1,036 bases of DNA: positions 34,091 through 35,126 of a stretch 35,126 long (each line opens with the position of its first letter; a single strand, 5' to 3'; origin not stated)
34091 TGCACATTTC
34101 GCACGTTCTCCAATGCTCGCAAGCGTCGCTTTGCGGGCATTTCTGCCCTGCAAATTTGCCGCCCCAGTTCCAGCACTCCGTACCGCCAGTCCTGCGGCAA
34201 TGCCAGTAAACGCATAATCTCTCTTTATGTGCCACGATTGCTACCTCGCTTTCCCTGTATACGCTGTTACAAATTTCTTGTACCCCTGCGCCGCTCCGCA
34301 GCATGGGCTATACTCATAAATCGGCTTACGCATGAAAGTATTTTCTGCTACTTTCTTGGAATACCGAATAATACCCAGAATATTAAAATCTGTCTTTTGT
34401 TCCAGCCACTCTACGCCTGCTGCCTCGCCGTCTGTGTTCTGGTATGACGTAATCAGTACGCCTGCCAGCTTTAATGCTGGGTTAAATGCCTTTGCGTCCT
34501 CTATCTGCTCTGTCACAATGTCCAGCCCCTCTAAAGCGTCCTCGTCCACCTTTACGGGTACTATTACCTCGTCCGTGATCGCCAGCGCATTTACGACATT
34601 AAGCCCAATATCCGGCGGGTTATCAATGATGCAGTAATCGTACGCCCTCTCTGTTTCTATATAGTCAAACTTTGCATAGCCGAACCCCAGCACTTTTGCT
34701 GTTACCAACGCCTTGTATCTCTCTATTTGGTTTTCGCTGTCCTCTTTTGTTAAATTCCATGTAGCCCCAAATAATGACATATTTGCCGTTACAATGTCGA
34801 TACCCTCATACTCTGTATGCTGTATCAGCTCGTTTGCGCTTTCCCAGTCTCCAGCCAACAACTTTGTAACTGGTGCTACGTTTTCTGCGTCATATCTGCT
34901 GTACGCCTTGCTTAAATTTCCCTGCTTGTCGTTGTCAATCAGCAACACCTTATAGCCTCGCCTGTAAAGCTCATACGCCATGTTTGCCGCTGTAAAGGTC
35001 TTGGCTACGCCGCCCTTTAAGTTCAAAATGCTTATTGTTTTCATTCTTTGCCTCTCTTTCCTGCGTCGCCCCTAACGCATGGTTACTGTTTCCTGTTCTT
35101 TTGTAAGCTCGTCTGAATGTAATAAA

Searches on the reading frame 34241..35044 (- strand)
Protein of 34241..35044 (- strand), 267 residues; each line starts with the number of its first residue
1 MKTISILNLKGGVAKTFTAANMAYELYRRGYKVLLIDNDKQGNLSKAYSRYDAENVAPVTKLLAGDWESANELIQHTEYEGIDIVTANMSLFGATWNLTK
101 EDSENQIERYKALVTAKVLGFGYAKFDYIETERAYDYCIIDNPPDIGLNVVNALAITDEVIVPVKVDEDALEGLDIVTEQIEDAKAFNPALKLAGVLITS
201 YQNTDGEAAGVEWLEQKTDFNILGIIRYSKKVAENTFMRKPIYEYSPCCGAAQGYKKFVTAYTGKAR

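Call 23: search_protein_families(library=pfam, proteins=[window:34241-35044:-], max_evalue=0.01)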
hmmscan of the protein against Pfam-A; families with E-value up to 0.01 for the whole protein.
window:34241-35044:- (267 aa): 7 families
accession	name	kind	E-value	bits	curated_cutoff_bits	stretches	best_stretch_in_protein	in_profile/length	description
PF13614.12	AAA_31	-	2.4e-37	129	27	1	1-192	1-176/177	AAA domain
PF01656.29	CbiA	-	4.5e-21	75.5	25.4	1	4-236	1-119/125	CobQ/CobB/MinD/ParA nucleotide binding domain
PF10609.15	ParA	-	6e-09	36.1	27.1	1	2-42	4-44/246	NUBPL iron-transfer P-loop NTPase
PF00142.24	Fer4_NifH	-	1.7e-08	34.7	25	2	156-259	140-241/271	4Fe-4S iron sulfur cluster binding proteins, NifH/frxC family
PF02374.21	ArsA_ATPase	-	2.4e-05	24.2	24.3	1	9-144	8-134/305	Anion-transporting ATPase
PF06564.18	CBP_BcsQ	-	0.00032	20.7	21.3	0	1-39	1-39/234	Cellulose biosynthesis protein BcsQ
PF09140.17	MipZ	-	0.0023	17.7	20.7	0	4-47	3-46/262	ATPase MipZ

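Call 89: search_protein_families(library=phrogs, proteins=[window:34241-35044:-], max_evalue=0.00001)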
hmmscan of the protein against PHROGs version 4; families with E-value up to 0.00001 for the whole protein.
window:34241-35044:- (267 aa): 2 families
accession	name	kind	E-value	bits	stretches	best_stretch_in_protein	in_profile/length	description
phrog_164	-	DNA, RNA and nucleotide metabolism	5.1e-49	168.6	1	1-262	224-469/500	ParA-like partition protein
phrog_19408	-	unknown function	5e-07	29.4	1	13-89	538-611/721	-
